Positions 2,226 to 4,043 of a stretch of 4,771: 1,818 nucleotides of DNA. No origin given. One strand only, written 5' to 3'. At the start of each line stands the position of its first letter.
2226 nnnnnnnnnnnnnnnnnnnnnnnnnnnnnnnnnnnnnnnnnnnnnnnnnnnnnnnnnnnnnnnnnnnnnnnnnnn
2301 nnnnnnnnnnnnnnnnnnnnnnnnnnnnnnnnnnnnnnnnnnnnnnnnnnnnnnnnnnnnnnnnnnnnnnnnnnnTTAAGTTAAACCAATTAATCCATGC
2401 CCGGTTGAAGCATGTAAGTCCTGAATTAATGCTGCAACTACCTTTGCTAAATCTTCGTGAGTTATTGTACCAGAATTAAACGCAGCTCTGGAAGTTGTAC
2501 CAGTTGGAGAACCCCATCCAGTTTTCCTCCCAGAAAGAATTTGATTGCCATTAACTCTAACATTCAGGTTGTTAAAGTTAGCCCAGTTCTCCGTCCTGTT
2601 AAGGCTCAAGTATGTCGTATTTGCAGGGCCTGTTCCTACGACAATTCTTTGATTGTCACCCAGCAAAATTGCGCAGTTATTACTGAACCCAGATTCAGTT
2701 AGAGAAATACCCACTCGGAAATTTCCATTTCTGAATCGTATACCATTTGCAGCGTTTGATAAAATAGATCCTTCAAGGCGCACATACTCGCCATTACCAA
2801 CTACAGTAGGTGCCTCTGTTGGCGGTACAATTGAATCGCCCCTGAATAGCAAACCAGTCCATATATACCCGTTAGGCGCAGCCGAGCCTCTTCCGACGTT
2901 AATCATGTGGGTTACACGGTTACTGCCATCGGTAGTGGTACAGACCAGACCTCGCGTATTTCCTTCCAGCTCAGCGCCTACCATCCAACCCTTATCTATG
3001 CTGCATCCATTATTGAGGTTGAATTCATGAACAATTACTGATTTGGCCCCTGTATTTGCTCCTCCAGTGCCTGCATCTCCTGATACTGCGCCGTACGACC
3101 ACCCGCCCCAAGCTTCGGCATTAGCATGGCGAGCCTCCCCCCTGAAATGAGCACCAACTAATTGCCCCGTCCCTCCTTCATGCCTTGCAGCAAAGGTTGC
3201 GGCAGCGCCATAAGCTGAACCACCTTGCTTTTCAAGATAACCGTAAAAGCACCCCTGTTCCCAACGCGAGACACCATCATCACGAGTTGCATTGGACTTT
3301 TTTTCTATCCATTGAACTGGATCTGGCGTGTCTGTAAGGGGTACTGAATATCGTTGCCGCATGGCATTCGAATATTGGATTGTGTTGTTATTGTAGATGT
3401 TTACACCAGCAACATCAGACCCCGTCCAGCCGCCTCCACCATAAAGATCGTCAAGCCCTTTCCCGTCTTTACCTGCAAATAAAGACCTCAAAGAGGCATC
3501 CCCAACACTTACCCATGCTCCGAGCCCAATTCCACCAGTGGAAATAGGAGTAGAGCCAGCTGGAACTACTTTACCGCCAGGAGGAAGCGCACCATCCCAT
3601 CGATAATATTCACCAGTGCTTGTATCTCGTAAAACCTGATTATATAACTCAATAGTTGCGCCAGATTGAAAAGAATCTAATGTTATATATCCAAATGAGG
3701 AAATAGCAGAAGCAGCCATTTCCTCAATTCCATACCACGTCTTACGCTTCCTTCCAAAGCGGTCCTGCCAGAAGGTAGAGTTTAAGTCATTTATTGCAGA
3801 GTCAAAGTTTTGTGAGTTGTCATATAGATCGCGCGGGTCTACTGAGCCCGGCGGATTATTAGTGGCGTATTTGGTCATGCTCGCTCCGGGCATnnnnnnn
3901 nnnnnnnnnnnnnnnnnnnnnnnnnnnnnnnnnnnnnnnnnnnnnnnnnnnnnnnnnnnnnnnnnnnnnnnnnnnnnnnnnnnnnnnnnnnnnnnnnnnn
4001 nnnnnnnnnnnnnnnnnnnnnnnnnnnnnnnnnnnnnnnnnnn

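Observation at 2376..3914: Tailspike gene starts directly against a terminator hairpin; unidentified N-terminal anchor domain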

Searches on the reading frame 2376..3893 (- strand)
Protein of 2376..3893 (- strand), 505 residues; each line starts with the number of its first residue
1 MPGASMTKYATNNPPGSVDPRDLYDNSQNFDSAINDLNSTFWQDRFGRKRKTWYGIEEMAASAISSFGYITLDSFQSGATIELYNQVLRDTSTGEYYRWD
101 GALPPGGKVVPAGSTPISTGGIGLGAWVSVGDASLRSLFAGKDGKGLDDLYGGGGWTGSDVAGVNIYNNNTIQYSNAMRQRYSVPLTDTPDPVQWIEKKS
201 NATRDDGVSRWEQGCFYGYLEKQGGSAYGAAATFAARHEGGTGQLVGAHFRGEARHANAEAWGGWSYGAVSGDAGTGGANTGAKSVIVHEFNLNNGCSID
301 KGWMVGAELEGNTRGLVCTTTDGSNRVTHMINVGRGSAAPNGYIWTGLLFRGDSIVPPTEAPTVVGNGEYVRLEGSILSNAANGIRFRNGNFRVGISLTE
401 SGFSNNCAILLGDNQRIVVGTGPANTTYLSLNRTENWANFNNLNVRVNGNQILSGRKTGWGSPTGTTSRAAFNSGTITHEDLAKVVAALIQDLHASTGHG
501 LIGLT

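Call 3: search_protein_families(library=pfam, proteins=[window:2376-3893:-], max_evalue=0.1)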
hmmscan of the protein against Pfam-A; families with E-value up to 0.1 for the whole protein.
window:2376-3893:- (505 aa): 1 family
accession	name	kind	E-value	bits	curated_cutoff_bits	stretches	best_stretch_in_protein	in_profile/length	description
PF18668.6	Tail_spike_N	-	3.7e-19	69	25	1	63-132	2-70/70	Tail spike TSP1/Gp66 receptor binding N-terminal domain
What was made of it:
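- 3483..3692 (-): Residues 63-132: Tail_spike_N (TSP1/Gp66 N-terminal) domain. PF18668, 69 bits against a cutoff of 25 (call 3).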

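Call 4: search_protein_families(library=phrogs, proteins=[window:2376-3893:-], max_evalue=0.01)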
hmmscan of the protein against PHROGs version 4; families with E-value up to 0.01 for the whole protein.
window:2376-3893:- (505 aa): 32 families (the best 25 are shown)
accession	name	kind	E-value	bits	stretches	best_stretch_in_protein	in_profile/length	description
phrog_15455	-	tail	8.4e-33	114.8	1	6-147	1-124/652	tail fiber protein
phrog_21878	-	tail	6.8e-32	111.4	1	21-140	1-119/810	tail fiber protein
phrog_14879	-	tail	5.2e-25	89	1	65-147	83-164/642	tail fiber protein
phrog_7992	-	tail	4.8e-24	85.7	1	68-144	422-494/1163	tail spike protein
phrog_13362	-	unknown function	1.1e-23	84.3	1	10-139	5-133/820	-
phrog_18484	-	tail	7.5e-21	74.9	1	58-145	86-169/770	tail protein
phrog_32929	-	unknown function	3.7e-19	69.5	1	6-69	1-64/685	-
phrog_6518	-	tail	3.6e-18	66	1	66-146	203-280/793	tail fiber protein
phrog_34776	-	other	6.5e-18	64.9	1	58-148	411-497/1013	haemolysin-type calcium binding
phrog_16586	-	tail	5.1e-17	62.2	1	62-140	137-205/963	tail fiber protein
phrog_36390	-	tail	6.9e-17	61.7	1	58-145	411-493/1048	tail spike protein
phrog_38183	-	tail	1.4e-16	60.9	1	58-144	83-165/643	tail protein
phrog_23412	-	tail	5.3e-15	55.2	1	58-140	411-489/1167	tail protein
phrog_15518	-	unknown function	2.2e-14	53.8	1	6-69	1-68/667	-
phrog_8460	-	tail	4.8e-12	45.9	1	56-145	125-215/780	tail fiber protein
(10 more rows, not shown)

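Call 13: search_solved_structures(query=window:2376-3878:-, max_evalue=1, show_alignments=3)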
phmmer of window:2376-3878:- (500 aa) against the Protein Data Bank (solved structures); distinct sequences matched with E-value up to 1: 13.
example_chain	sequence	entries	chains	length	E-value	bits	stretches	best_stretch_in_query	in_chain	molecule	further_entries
9occ_G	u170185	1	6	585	6.9e-36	127.3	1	4-167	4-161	Putative tail protein gp13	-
9vvr_A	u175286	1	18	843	1.4e-19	73.4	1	61-142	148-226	Tail spike protein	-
4oj5_A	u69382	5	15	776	1e-17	67.3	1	53-140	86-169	Tailspike protein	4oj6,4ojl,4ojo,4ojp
5w6h_A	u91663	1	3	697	3.9e-16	62.1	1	52-135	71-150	tailspike protein 4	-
6nw9_A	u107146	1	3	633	4.5e-15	58.6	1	53-135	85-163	Tailspike protein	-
5w6f_A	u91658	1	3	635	4.5e-15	58.6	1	53-135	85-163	tailspike protein 3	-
9lna_A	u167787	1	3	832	5.9e-15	58.2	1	60-142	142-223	Tail fibers protein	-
9d84_A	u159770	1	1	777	4.9e-13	51.9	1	52-139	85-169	Gp48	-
9d80_D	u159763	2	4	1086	5.8e-11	45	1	66-141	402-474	Tail fiber protein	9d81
8x8m_A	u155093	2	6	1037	4.8e-09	38.7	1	56-149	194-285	Probable tail spike protein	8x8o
4zkp_A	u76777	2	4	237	0.15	14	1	425-470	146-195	Tail needle protein gp26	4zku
5bu8_A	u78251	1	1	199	0.31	12.9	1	422-470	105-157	DNA stabilization protein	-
5bu5_A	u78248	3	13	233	0.4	12.6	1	422-470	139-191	DNA stabilization protein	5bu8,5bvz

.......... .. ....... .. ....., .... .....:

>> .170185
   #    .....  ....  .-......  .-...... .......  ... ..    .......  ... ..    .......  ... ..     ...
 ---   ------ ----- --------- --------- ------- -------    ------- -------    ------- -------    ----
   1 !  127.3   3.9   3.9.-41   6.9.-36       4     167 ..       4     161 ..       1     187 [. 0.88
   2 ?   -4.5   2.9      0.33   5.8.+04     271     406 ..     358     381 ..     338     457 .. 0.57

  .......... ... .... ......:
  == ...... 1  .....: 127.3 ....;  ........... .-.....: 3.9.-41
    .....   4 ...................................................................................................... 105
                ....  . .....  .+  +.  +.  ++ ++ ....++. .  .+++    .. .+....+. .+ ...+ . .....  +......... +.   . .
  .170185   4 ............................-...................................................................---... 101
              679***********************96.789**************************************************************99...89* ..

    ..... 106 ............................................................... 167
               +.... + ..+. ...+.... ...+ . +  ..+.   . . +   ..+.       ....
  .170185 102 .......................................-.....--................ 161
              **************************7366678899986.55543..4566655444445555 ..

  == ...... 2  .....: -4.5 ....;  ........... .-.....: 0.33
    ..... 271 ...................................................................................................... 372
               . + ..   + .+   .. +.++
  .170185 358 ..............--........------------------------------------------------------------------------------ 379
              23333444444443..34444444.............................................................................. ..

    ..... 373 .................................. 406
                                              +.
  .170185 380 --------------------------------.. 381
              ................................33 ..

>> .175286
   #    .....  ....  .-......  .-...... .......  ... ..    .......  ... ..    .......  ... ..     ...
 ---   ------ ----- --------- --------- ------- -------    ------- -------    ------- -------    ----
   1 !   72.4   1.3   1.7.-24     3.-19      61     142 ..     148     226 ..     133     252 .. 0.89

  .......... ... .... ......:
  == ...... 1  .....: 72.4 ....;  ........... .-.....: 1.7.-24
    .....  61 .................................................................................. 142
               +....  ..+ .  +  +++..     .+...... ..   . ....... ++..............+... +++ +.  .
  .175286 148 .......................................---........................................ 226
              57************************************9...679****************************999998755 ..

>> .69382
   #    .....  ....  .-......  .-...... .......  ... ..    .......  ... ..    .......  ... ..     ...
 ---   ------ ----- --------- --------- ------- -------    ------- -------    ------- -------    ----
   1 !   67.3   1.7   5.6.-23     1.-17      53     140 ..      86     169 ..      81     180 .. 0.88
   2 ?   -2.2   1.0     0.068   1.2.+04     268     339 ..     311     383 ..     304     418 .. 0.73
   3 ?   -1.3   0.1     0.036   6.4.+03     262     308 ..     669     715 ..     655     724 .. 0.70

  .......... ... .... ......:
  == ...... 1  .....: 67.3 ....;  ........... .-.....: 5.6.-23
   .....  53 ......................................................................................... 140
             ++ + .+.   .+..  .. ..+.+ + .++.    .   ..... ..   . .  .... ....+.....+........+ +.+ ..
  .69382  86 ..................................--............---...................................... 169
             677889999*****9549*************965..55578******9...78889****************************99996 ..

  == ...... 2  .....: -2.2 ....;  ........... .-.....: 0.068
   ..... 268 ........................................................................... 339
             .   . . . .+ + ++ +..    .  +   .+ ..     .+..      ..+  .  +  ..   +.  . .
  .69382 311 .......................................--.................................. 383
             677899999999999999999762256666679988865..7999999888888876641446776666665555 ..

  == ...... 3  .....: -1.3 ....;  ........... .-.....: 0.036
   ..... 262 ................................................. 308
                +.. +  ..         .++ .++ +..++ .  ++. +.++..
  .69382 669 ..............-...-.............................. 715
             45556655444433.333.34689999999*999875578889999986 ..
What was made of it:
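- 3699..3878 (-): Residues 1-60: helical tail-attachment segment, homologous to Sf11 gp13 residues 4-59. PDB 9occ_G, E 7e-36, over residues 4-167 (call 13).
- On Sf11 gp13-type tail anchor: The alignment of residues 4-167 to gp13 4-161 covers them, E 7e-36 (call 13).
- On P22 gp26-like C-terminal module: The single sequence gives only E 0.15 (call 13).
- Closest known: Shigella siphophage Sf11 tailspike gp13. Same: The N-terminal ~160 residues are homologous (E 7e-36, call 13), including the DPRDL motif with Arg16.
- Closest known: P22 tail needle gp26 C-terminal domain. Different: As a single sequence the match is only E 0.15 (call 13).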
